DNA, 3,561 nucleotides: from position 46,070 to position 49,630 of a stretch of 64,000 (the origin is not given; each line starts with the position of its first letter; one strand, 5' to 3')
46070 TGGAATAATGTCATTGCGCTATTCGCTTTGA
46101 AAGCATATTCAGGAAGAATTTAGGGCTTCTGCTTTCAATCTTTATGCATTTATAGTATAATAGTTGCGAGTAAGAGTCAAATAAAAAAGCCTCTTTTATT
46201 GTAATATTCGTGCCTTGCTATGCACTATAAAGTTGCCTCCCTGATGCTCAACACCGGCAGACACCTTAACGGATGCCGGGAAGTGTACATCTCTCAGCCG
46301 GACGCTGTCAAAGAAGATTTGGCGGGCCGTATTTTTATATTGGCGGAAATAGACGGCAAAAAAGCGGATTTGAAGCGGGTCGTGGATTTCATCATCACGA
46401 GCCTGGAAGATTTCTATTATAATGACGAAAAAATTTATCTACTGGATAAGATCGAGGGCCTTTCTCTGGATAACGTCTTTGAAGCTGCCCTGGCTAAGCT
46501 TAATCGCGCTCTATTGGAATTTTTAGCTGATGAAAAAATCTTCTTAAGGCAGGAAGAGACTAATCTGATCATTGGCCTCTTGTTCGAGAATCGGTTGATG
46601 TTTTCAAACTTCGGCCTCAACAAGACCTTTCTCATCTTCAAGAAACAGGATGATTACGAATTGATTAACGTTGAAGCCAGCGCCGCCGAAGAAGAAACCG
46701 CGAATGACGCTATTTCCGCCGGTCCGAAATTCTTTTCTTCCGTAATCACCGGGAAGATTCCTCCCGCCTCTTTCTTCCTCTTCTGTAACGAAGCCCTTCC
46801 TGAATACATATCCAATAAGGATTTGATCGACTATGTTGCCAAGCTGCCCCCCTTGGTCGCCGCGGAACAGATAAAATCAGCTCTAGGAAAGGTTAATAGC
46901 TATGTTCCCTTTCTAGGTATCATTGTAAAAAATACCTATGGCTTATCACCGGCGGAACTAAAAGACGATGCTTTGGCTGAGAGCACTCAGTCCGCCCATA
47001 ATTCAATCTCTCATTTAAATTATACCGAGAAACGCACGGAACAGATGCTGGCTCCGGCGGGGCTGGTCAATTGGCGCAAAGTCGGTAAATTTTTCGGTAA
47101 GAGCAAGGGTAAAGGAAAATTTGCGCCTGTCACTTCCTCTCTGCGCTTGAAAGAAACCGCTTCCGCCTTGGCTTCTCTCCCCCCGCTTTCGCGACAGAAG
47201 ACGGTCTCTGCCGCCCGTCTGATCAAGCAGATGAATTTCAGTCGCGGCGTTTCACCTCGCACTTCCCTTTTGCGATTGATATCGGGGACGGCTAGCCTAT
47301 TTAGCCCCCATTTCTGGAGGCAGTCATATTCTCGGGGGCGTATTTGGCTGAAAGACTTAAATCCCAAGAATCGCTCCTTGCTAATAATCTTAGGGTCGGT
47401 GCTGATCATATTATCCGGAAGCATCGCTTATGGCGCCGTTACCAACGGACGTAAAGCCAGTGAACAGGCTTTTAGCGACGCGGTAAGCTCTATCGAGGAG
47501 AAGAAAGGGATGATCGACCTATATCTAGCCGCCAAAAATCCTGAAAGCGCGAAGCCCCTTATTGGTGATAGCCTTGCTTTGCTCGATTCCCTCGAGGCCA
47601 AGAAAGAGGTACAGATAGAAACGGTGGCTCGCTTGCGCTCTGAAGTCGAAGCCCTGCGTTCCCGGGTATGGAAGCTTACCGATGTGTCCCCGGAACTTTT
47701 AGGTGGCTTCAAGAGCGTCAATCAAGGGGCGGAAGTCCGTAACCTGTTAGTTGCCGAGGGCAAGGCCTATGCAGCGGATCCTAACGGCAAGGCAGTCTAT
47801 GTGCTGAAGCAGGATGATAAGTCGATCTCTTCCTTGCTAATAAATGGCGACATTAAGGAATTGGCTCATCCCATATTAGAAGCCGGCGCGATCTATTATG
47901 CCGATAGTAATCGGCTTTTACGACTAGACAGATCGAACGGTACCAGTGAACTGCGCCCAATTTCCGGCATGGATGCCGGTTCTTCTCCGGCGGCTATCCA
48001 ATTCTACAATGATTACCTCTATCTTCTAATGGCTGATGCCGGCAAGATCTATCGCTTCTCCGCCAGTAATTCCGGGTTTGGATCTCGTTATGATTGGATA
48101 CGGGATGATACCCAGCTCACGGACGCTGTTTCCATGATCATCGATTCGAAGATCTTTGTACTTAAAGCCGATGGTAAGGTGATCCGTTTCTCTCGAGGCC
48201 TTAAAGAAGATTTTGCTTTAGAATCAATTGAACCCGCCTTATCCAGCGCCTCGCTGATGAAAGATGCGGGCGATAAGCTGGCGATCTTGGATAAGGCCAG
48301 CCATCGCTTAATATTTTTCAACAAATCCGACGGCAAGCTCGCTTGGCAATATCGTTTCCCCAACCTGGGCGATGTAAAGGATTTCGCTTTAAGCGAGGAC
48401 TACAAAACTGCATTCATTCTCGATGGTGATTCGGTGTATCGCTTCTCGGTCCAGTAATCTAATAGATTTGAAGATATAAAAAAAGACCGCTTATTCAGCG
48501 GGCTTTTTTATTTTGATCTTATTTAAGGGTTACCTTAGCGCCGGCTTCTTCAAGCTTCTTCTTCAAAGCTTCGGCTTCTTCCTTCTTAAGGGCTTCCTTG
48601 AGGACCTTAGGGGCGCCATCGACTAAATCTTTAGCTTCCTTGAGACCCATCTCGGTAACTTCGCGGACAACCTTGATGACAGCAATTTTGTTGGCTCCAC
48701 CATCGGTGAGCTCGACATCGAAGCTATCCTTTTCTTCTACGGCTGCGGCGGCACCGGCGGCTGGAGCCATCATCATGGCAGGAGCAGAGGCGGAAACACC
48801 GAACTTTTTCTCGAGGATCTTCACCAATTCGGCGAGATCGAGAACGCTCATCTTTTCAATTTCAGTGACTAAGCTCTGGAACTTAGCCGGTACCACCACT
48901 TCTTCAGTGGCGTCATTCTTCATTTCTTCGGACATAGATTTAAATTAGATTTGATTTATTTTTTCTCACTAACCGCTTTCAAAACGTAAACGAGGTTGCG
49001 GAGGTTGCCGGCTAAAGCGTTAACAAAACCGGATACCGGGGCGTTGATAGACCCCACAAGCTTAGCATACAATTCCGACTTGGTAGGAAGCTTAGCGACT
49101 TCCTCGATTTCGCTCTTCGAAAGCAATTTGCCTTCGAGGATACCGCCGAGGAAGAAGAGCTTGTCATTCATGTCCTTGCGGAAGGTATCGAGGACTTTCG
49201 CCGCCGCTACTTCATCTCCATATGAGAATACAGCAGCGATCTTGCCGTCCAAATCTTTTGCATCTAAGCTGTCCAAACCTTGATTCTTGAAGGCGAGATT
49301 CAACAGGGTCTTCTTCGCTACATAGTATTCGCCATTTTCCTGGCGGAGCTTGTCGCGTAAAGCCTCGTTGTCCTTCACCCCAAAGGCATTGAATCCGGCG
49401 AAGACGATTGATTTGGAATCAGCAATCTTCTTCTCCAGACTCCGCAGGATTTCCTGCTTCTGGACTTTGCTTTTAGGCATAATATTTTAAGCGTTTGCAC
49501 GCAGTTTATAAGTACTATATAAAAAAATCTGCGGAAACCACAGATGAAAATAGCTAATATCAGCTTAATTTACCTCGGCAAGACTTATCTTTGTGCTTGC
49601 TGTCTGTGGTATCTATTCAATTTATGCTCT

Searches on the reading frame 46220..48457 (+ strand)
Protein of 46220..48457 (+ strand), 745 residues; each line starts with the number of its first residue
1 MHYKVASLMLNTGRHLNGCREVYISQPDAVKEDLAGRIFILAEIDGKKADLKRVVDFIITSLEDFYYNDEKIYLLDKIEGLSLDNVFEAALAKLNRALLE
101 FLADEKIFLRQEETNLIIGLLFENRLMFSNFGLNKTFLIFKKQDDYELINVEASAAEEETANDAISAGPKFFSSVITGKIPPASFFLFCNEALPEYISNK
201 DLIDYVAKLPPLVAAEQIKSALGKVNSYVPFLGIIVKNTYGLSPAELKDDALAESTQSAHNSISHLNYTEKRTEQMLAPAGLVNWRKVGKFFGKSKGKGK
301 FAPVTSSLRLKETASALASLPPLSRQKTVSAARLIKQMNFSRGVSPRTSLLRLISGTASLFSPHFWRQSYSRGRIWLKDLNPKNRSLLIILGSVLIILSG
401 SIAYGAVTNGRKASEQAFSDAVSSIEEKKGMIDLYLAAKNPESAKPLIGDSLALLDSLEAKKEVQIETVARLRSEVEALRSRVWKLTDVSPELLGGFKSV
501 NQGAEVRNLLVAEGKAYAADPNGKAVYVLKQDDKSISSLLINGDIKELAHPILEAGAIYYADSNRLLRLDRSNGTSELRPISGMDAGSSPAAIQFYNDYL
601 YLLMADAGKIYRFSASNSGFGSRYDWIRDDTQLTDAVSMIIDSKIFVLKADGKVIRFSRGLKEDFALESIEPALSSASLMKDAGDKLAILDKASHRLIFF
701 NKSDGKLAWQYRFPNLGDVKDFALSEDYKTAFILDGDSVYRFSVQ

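Call 3: search_protein_families(library=pfam, proteins=[window:46220-48457:+], max_evalue=0.01)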
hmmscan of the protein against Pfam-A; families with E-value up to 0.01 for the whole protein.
window:46220-48457:+ (745 aa): 2 families
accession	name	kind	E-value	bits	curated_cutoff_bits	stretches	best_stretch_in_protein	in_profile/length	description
PF13360.13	PQQ_2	-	4.7e-05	23.6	27.6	0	642-743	73-176/233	Outer membrane protein assembly factor BamB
PF06005.17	ZapB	-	0.0011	19.9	31.5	1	451-493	2-44/71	Cell division protein ZapB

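Call 25: search_protein_families(library=ncbifam, proteins=[window:46220-48457:+], max_evalue=0.01)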
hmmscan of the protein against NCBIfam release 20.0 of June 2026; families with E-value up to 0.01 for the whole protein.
window:46220-48457:+ (745 aa): 0 families

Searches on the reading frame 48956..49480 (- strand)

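Call 9: search_protein_families(library=pfam, proteins=[window:48956-49480:-], max_evalue=0.001)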
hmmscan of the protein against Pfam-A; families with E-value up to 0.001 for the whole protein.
window:48956-49480:- (174 aa): 1 family
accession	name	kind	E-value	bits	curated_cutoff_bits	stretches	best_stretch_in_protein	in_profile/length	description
PF00466.25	Ribosomal_L10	-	1.9e-19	70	22.8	1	5-102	3-100/100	Ribosomal protein L10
